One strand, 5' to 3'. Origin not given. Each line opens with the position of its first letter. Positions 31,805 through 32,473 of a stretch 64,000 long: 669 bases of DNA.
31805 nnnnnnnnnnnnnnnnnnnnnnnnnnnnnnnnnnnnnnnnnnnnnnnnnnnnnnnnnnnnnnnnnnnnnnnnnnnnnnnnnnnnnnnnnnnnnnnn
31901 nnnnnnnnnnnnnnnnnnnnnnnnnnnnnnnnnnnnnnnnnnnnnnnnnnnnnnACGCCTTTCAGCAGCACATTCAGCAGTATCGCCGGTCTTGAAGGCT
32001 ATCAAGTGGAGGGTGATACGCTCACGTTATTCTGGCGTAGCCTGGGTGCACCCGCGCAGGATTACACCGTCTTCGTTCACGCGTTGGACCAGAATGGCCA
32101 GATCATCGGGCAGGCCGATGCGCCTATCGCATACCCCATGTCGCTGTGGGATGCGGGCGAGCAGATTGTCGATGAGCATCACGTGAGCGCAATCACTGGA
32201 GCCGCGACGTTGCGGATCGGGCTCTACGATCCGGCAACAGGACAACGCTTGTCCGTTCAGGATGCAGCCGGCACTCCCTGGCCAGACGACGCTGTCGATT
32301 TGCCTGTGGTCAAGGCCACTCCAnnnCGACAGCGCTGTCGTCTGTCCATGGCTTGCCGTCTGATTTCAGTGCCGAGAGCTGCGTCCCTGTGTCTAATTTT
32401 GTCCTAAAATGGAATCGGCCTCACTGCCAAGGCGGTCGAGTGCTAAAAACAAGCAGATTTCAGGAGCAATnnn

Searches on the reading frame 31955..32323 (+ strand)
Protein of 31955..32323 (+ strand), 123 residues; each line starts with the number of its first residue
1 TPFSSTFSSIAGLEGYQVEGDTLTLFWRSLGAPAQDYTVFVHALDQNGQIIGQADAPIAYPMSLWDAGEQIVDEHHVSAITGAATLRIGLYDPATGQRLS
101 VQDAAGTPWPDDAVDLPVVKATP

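Call 10: find_homologous_proteins(query=A1, max_evalue=0.001)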
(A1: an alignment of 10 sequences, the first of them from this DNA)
Query A1 (10 sequences) (123 aa, profile of the alignment): 18 proteins with E <= 0.001 among 1050 candidates.
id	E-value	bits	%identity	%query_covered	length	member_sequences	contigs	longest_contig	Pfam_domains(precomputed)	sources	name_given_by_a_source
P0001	7.8e-30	121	38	93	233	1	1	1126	-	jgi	jgi:hypothetical protein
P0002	1.3e-27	114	44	81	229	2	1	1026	-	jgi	jgi:hypothetical protein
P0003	3.4e-26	109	40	93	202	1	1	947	-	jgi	jgi:hypothetical protein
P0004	1.3e-25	107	45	82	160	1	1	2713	-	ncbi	ncbi:MAG: hypothetical protein AB1817_15355, partial [Chloroflexota bacterium]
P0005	1.2e-24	104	39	89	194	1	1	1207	-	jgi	jgi:hypothetical protein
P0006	3.1e-24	103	61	96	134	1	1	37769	-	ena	-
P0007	4.7e-23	99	41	77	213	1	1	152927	-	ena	-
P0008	1.2e-22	98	40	69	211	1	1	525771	-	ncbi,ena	-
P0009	1.4e-21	94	45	83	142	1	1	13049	-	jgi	jgi:hypothetical protein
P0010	1.8e-21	94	42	88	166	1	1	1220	-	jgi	jgi:hypothetical protein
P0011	2.4e-20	90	43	79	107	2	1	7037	-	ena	-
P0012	9.9e-20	88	48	78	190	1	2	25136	-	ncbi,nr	ncbi:MAG: hypothetical protein NZ765_05565, partial [Anaerolineae bacterium]|nr:hypothetical protein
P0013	1.8e-18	84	41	64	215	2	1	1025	-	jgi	jgi:hypothetical protein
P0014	2.0e-16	78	35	81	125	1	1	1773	-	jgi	jgi:hypothetical protein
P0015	2.1e-16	78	39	80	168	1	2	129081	-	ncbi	ncbi:MAG: hypothetical protein U0521_25340 [Anaerolineae bacterium]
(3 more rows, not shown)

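Call 11: search_solved_structures(query=A1, max_evalue=10, show_alignments=2)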
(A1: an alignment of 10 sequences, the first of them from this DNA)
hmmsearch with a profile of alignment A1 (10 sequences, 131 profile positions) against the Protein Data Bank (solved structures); distinct sequences matched with E-value up to 10: 3.
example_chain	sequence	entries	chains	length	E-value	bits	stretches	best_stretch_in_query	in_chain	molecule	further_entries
3v5q_A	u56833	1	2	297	1.2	12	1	71-112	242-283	NT-3 growth factor receptor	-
4ymj_A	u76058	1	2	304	1.3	11.9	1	71-112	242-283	NT-3 growth factor receptor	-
6kzc_A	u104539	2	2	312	1.3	11.8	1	71-112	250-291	NT-3 growth factor receptor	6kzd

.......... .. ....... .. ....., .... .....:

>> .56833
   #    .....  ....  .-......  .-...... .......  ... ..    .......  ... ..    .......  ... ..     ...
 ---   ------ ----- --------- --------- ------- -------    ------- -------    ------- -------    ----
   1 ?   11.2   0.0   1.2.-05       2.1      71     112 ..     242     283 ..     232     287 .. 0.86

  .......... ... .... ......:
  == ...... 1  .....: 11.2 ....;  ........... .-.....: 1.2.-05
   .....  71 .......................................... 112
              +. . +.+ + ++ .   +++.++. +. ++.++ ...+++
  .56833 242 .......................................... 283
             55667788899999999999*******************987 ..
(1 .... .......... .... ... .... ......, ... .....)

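Call 21: search_protein_representatives(alignment_id=A1)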
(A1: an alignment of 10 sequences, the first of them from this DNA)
Query: 10 sequences, 131 profile positions. Proteins with E-value up to 0.001 (for the whole library): 26755; up to 1e-10: 17578; up to 1e-30: 3740. The best 150 are listed.
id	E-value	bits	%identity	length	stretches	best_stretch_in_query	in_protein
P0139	6.4e-77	271.7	-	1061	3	2-129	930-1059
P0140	9.7e-76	267.9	-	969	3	5-129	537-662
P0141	3.3e-74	262.9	-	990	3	2-129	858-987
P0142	1.1e-72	258.1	-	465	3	3-128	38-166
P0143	2.1e-72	257.1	-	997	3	2-127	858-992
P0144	1.7e-71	254.2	-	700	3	8-126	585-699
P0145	3.7e-71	253.1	-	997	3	3-126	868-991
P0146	1.9e-70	250.8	-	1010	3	2-128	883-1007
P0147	3.1e-70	250.1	-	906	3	4-128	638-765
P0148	7.6e-70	248.8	-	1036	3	16-128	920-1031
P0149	2.3e-69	247.3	-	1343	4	5-125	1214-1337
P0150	4.5e-69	246.3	-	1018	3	3-111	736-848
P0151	5.3e-69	246.1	-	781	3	2-126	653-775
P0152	3.4e-68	243.5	-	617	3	2-123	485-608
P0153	3.6e-68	243.4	-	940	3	4-128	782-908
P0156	9.8e-67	238.8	-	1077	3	3-126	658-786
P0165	2.1e-63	228.0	-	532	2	2-127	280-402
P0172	7.3e-63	226.2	-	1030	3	2-116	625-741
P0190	1.3e-61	222.2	-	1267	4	2-128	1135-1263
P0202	2.1e-60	218.3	-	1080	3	3-128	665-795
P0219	1.6e-59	215.4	-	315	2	3-128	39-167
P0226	3.7e-59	214.3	-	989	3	2-126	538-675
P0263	4.5e-57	207.5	-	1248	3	2-130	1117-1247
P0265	6.3e-57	207.0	-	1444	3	19-117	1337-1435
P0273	2.1e-56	205.4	-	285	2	4-129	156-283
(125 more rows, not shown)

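Call 22: search_protein_families(library=pfam, proteins=[P0139, P0140, P0142, P0149, P0156, P0165, P0190, P0219, P0265, P0273], max_evalue=0.01)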
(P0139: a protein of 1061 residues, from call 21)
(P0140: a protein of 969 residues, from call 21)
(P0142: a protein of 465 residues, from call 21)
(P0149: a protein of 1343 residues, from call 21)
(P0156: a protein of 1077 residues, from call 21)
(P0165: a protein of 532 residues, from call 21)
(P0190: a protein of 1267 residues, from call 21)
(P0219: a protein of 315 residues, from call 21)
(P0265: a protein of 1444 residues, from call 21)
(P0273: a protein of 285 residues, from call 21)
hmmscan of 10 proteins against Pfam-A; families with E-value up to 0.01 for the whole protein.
P0139 (1061 aa): 1 family
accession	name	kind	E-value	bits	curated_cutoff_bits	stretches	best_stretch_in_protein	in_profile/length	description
PF13231.12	PMT_2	-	1.3e-08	35.7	26.1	1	88-233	2-132/160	Dolichyl-phosphate-mannose-protein mannosyltransferase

P0140 (969 aa): 2 families
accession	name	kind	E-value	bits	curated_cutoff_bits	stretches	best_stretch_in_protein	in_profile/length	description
PF13231.12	PMT_2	-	1.2e-15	58.5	26.1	1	73-233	5-159/160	Dolichyl-phosphate-mannose-protein mannosyltransferase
PF02366.24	PMT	-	9.2e-08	32.4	22.7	1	74-235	66-234/245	Dolichyl-phosphate-mannose-protein mannosyltransferase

P0142 (465 aa): 0 families

P0149 (1343 aa): 2 families
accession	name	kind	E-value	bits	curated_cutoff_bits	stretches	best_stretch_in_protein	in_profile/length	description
PF10131.15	PTPS_related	-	7.1e-12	45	26.4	1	76-395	1-304/621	6-pyruvoyl-tetrahydropterin synthase related domain; membrane protein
PF10633.15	NPCBM_assoc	-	0.00063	20.3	24.4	0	728-754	47-73/78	NPCBM-associated, NEW3 domain of alpha-galactosidase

P0156 (1077 aa): 1 family
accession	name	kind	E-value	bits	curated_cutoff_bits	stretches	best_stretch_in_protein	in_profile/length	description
PF11028.14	TMEM260-like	-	2.2e-35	122.5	24.2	1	172-333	1-169/179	Protein O-mannosyl-transferase TMEM260-like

P0165 (532 aa): 2 families
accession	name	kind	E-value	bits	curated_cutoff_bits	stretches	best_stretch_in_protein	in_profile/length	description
PF04932.20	Wzy_C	-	0.0023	18.2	31.7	0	153-202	19-68/149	O-Antigen ligase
PF13231.12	PMT_2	-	0.0045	17.7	26.1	1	5-78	78-149/160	Dolichyl-phosphate-mannose-protein mannosyltransferase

P0190 (1267 aa): 2 families
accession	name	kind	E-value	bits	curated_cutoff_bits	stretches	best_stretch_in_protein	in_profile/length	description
PF10131.15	PTPS_related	-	9.9e-08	31.3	26.4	1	93-274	1-169/621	6-pyruvoyl-tetrahydropterin synthase related domain; membrane protein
PF13231.12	PMT_2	-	9.5e-07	29.6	26.1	1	99-229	5-132/160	Dolichyl-phosphate-mannose-protein mannosyltransferase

P0219 (315 aa): 1 family
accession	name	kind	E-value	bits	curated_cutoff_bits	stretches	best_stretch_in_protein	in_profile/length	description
PF01835.25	MG2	-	0.006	17.4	32.8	0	197-221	7-33/96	MG2 domain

P0265 (1444 aa): 2 families
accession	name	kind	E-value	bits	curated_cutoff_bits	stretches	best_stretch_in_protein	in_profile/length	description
PF10131.15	PTPS_related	-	0.00027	20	26.4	1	113-249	1-137/621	6-pyruvoyl-tetrahydropterin synthase related domain; membrane protein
PF09586.16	YfhO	-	0.00091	18.1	28.5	0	881-924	787-829/835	Bacterial membrane protein YfhO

P0273 (285 aa): 0 families

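Call 47: search_protein_families(library=pfam, alignment_id=A4, max_evalue=0.01)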
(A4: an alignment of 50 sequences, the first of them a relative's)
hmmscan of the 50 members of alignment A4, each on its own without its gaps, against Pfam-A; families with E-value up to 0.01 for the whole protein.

A. member 1, P0139 (1061 aa): 1 family
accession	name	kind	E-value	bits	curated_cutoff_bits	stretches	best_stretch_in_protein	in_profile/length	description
PF13231.12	PMT_2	-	1.3e-08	35.7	26.1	1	88-233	2-132/160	Dolichyl-phosphate-mannose-protein mannosyltransferase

B. families by the number of members that match (of 50 scanned): 17 families
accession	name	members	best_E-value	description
PF13231.12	PMT_2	38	2.3e-21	Dolichyl-phosphate-mannose-protein mannosyltransferase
PF02366.24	PMT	12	1.8e-12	Dolichyl-phosphate-mannose-protein mannosyltransferase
PF11028.14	TMEM260-like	9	2.2e-35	Protein O-mannosyl-transferase TMEM260-like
PF10131.15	PTPS_related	8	7.7e-13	6-pyruvoyl-tetrahydropterin synthase related domain; membrane protein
PF16116.10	DUF4832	6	0.0015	Domain of unknown function (DUF4832)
PF09586.16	YfhO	4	5.2e-07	Bacterial membrane protein YfhO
PF02221.20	E1_DerP2_DerF2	4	3.2e-05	ML domain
PF09913.15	DUF2142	2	1.8e-08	Predicted membrane protein (DUF2142)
PF01835.25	MG2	2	0.00016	MG2 domain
PF02516.20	STT3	2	0.00038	Oligosaccharyl transferase STT3, N-terminal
PF10633.15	NPCBM_assoc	2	0.00063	NPCBM-associated, NEW3 domain of alpha-galactosidase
PF03901.23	Glyco_transf_22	2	0.0036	Alg9-like mannosyltransferase family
PF09852.15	DUF2079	1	0.00047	Predicted membrane protein (DUF2079)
PF14524.12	Wzt_C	1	0.0014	Wzt C-terminal domain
PF03443.20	AA9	1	0.0017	Auxiliary Activity family 9 (formerly GH61)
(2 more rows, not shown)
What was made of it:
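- The module also sits behind TMEM260-like, PTPS_related, YfhO and DUF2142 scaffolds (call 47).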

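Call 53: search_protein_families(library=pfam, proteins=[window:31955-32323:+], max_evalue=10)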
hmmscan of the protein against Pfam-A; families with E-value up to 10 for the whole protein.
seq(123 aa): 1 family
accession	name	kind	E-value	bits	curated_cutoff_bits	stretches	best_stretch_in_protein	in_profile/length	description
PF00681.25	Plectin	-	0.00058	20.1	20.5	1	89-104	10-25/39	Plectin repeat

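Call 55: search_protein_families(library=pfam, alignment_id=A4, max_evalue=1)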
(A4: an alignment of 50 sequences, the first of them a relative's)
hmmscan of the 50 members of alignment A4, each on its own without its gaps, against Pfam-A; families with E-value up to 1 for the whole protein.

A. member 1, P0139 (1061 aa): 3 families
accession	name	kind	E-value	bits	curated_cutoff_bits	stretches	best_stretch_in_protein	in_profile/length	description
PF13231.12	PMT_2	-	1.3e-08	35.7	26.1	1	88-233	2-132/160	Dolichyl-phosphate-mannose-protein mannosyltransferase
PF10633.15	NPCBM_assoc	-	0.037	14.7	24.4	0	708-734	47-73/78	NPCBM-associated, NEW3 domain of alpha-galactosidase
PF11028.14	TMEM260-like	-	0.051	13.8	24.2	1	109-219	55-161/179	Protein O-mannosyl-transferase TMEM260-like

B. families by the number of members that match (of 50 scanned): 55 families (the first 25 are shown)
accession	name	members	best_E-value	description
PF13231.12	PMT_2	38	2.3e-21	Dolichyl-phosphate-mannose-protein mannosyltransferase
PF02366.24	PMT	13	1.8e-12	Dolichyl-phosphate-mannose-protein mannosyltransferase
PF02221.20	E1_DerP2_DerF2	13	3.2e-05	ML domain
PF16116.10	DUF4832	12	0.0015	Domain of unknown function (DUF4832)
PF11028.14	TMEM260-like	10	2.2e-35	Protein O-mannosyl-transferase TMEM260-like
PF10131.15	PTPS_related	8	7.7e-13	6-pyruvoyl-tetrahydropterin synthase related domain; membrane protein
PF10633.15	NPCBM_assoc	8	0.00063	NPCBM-associated, NEW3 domain of alpha-galactosidase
PF09586.16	YfhO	5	5.2e-07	Bacterial membrane protein YfhO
PF01835.25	MG2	5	0.00016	MG2 domain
PF14524.12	Wzt_C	4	0.0014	Wzt C-terminal domain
PF02516.20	STT3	3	0.00038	Oligosaccharyl transferase STT3, N-terminal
PF03443.20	AA9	3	0.0017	Auxiliary Activity family 9 (formerly GH61)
PF03901.23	Glyco_transf_22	3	0.0036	Alg9-like mannosyltransferase family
PF00681.25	Plectin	3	0.0067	Plectin repeat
PF15418.12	DUF4625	3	0.24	Domain of unknown function (DUF4625)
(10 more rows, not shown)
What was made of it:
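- Sub-threshold Pfam ML-domain hits occur in 13 of 50 representatives, best E 3.2e-5 (calls 47 and 55).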

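Call 67: list_cluster_members(proteins=[P0139, P0149, P0156, P0190, P0265, P0140, P0172, P0202, P0226, P0263])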
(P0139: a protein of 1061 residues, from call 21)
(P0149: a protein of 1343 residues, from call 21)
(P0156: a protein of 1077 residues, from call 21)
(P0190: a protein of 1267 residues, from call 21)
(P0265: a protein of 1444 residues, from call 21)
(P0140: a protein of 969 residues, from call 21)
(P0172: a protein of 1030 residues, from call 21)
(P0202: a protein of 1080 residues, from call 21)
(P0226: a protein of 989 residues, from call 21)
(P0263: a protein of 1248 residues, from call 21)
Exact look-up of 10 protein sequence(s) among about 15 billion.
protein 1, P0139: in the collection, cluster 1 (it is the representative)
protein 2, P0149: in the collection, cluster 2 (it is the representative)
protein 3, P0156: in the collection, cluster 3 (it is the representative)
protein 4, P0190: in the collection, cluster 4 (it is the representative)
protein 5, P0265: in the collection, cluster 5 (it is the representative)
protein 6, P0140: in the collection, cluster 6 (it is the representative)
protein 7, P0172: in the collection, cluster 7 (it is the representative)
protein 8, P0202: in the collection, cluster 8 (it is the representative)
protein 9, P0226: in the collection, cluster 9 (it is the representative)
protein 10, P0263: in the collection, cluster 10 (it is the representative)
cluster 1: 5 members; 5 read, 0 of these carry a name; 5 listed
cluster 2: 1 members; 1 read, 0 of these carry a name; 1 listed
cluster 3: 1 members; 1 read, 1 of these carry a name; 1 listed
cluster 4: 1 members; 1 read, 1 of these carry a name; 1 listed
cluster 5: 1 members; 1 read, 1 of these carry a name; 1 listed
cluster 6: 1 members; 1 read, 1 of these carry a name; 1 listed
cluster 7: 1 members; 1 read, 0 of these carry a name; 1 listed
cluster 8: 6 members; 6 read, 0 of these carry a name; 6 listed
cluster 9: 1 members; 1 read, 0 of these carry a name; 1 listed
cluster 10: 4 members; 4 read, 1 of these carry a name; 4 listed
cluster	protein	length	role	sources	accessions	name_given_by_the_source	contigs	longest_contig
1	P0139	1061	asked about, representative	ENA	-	-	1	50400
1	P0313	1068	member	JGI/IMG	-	-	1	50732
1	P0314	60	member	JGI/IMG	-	-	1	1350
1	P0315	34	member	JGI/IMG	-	-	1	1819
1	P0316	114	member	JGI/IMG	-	-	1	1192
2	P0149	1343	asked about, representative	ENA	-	-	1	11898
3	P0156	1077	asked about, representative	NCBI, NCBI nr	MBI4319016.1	MAG: DUF2723 domain-containing protein [Chloroflexi bacterium] | DUF2723 domain-containing protein [Chloroflexota bacterium]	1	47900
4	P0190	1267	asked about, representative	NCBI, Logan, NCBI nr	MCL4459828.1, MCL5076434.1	MAG: glycosyltransferase family 39 protein [Chloroflexi bacterium] | glycosyltransferase family 39 protein [Chloroflexota bacterium]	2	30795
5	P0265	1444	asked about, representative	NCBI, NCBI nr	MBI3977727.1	MAG: hypothetical protein HY331_06035 [Chloroflexi bacterium] | hypothetical protein [Chloroflexota bacterium]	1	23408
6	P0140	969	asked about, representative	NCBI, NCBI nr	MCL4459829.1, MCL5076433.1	MAG: glycosyltransferase family 39 protein [Chloroflexi bacterium] | glycosyltransferase family 39 protein [Chloroflexota bacterium]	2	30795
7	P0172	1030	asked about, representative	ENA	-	-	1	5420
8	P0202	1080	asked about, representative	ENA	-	-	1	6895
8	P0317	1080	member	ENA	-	-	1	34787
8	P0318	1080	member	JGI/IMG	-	-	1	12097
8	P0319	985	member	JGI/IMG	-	-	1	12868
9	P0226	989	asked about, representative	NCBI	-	-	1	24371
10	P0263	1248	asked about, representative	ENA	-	-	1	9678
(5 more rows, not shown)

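Call 69: find_encoding_contigs(protein=P0008, flank=4000, max_places=2)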
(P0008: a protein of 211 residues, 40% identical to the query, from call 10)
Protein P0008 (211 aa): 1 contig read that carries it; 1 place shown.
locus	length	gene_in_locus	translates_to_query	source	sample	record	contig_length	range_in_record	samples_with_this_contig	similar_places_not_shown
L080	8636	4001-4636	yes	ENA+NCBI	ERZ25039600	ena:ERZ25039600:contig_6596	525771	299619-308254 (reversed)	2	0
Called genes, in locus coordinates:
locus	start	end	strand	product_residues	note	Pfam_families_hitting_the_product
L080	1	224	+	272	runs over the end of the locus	PF00376:MerR, PF13411:MerR_1, PF06445:GyrI-like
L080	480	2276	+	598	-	PF00128:Alpha-amylase, PF16657:Malt_amylase_C, PF22026:Alpha-amylase_C_2 (faint)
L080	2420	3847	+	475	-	PF09913:DUF2142 (faint), PF02366:PMT, PF13231:PMT_2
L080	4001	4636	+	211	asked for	-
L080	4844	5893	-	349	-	-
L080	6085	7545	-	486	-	PF01266:DAO (weak), PF01593:Amino_oxidase, PF13450:NAD_binding_8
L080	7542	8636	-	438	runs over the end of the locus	PF00202:Aminotran_3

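Call 70: find_encoding_contigs(protein=P0015, flank=4000, max_places=2)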
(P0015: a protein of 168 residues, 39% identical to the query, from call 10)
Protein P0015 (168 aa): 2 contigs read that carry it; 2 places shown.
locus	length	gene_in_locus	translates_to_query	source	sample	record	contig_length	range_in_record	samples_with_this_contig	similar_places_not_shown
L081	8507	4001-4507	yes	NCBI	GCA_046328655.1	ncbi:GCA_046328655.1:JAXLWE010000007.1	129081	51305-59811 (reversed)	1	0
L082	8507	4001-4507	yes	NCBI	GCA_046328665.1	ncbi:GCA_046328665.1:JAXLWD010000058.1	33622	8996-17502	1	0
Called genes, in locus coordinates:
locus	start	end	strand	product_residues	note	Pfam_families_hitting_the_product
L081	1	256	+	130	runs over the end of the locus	-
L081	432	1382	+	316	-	PF00814:TsaD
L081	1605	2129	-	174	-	PF00254:FKBP_C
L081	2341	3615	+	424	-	PF09913:DUF2142, PF13231:PMT_2, PF26626:DUF8201 (faint)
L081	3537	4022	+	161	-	-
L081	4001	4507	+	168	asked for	-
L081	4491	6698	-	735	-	PF00580:UvrD-helicase, PF13245:AAA_19, PF13604:AAA_30 (faint), PF01443:Viral_helicase1 (faint), PF13361:UvrD_C, PF13538:UvrD_C_2, PF21196:PcrA_UvrD_tudor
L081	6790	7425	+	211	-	PF05685:Uma2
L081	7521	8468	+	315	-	PF01073:3Beta_HSD (faint), PF01370:Epimerase, PF02719:Polysacc_synt_2 (faint), PF04321:RmlD_sub_bind (weak), PF16363:GDP_Man_Dehyd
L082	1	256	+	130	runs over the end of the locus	-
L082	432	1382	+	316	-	PF00814:TsaD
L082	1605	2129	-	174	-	PF00254:FKBP_C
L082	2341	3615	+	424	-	PF09913:DUF2142, PF13231:PMT_2, PF26626:DUF8201 (faint)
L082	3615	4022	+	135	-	-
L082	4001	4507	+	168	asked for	-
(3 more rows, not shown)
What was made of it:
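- Tried and rejected: They looked like stand-alone modules, but the two I traced are downstream pieces of split PMT_2 genes (calls 69-70).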
